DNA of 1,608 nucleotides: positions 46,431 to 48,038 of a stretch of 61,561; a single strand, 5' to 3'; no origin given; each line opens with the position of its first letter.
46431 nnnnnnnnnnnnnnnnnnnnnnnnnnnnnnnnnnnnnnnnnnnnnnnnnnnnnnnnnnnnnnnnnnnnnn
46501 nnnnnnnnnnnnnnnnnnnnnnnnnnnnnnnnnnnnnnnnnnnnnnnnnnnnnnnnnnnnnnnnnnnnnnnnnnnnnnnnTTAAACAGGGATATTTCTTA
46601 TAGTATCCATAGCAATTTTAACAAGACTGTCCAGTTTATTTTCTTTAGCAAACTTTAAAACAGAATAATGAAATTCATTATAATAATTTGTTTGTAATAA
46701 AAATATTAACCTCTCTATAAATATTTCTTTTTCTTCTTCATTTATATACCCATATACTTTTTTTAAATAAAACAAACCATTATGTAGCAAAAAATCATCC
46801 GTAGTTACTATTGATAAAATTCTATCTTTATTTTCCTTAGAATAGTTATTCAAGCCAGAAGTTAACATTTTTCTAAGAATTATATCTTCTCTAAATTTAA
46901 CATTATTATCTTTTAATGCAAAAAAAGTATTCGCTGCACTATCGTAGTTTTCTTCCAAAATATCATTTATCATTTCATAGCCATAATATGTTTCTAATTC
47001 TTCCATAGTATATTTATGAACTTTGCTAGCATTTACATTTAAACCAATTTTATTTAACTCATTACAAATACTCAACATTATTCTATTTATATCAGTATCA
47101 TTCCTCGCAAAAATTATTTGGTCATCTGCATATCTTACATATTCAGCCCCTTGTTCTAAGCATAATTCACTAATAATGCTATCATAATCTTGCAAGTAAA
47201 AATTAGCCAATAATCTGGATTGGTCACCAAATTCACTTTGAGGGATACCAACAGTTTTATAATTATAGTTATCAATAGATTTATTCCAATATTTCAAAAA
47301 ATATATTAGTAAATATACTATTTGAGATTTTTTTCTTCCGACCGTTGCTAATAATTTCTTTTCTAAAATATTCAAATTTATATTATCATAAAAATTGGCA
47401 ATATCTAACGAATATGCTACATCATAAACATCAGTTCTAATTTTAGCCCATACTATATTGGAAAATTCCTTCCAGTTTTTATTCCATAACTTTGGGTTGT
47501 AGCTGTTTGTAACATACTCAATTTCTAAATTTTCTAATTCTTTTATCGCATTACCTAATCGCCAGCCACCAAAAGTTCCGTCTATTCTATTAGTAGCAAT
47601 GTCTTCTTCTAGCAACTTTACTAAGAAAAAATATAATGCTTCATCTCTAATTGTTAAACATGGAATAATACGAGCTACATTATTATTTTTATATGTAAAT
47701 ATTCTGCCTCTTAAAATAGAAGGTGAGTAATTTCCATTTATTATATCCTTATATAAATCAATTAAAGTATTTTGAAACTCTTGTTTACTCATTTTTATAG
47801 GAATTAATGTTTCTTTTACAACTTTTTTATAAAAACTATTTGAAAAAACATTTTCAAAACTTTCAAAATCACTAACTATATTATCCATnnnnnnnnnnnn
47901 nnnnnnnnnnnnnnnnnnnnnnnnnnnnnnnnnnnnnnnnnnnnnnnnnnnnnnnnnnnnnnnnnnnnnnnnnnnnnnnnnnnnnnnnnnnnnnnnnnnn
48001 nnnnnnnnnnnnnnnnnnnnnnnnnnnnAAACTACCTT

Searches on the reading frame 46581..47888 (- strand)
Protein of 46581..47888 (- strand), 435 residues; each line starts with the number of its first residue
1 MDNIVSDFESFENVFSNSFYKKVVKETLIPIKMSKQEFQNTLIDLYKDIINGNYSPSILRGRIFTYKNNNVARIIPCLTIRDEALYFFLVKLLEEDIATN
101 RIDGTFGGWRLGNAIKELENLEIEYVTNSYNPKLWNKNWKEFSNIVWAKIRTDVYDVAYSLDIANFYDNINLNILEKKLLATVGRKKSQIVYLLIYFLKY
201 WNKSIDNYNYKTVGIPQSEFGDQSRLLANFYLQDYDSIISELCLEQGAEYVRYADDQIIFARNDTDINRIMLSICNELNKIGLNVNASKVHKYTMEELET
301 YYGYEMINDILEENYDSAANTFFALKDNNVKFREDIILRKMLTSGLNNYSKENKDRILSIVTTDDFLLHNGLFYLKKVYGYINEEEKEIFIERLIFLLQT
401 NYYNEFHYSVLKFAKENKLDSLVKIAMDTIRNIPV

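Call 61: search_protein_families(library=pfam, proteins=[window:46581-47888:-], max_evalue=0.001)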
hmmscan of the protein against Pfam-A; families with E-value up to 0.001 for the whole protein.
window:46581-47888:- (435 aa): 1 family
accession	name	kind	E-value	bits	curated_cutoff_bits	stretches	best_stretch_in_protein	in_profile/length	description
PF00078.32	RVT_1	-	9e-14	52.1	29.6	1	151-304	63-203/205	Reverse transcriptase (RNA-dependent DNA polymerase)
